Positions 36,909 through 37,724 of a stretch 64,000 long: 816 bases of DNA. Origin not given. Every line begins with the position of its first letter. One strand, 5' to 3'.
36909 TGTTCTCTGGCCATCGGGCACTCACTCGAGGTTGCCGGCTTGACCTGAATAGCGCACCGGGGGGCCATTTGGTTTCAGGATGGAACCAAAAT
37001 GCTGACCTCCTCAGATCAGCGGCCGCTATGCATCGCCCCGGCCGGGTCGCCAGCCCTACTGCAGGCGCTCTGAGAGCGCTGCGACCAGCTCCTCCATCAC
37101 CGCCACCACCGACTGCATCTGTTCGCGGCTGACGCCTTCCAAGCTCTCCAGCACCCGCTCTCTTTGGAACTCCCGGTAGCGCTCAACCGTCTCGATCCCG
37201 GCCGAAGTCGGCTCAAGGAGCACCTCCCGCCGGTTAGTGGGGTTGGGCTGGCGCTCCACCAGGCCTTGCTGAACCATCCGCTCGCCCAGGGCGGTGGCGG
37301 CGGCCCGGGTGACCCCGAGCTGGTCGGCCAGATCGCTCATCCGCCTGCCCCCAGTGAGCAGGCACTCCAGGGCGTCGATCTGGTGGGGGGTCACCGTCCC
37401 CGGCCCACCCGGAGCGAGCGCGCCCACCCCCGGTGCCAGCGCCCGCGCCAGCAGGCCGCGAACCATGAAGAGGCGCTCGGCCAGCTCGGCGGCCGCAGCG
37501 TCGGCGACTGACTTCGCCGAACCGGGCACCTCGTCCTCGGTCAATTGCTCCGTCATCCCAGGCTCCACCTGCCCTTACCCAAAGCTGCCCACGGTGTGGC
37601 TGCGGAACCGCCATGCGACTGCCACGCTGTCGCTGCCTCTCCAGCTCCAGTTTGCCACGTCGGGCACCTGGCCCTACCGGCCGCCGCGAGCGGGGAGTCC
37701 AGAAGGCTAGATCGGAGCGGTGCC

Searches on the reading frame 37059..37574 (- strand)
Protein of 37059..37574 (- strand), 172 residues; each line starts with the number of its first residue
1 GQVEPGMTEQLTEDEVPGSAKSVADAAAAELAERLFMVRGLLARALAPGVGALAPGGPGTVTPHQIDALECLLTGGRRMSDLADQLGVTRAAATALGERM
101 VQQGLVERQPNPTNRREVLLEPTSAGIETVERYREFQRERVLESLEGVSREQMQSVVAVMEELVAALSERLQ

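Call 74: search_protein_families(library=pfam, proteins=[window:37059-37574:-], max_evalue=0.001)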
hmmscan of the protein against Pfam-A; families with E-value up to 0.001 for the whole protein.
window:37059-37574:- (172 aa): 4 families
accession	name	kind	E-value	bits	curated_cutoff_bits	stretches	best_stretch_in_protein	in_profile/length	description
PF01047.28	MarR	-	1.6e-11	44.3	24.6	1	62-118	2-59/59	MarR family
PF12802.13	MarR_2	-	1.9e-11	44.4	27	1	61-116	3-60/61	MarR family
PF09339.16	HTH_IclR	-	2.8e-05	24.3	22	1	67-110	7-52/52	IclR helix-turn-helix domain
PF13463.12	HTH_27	-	0.00028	21.5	22.2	1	62-126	2-68/68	Winged helix DNA-binding domain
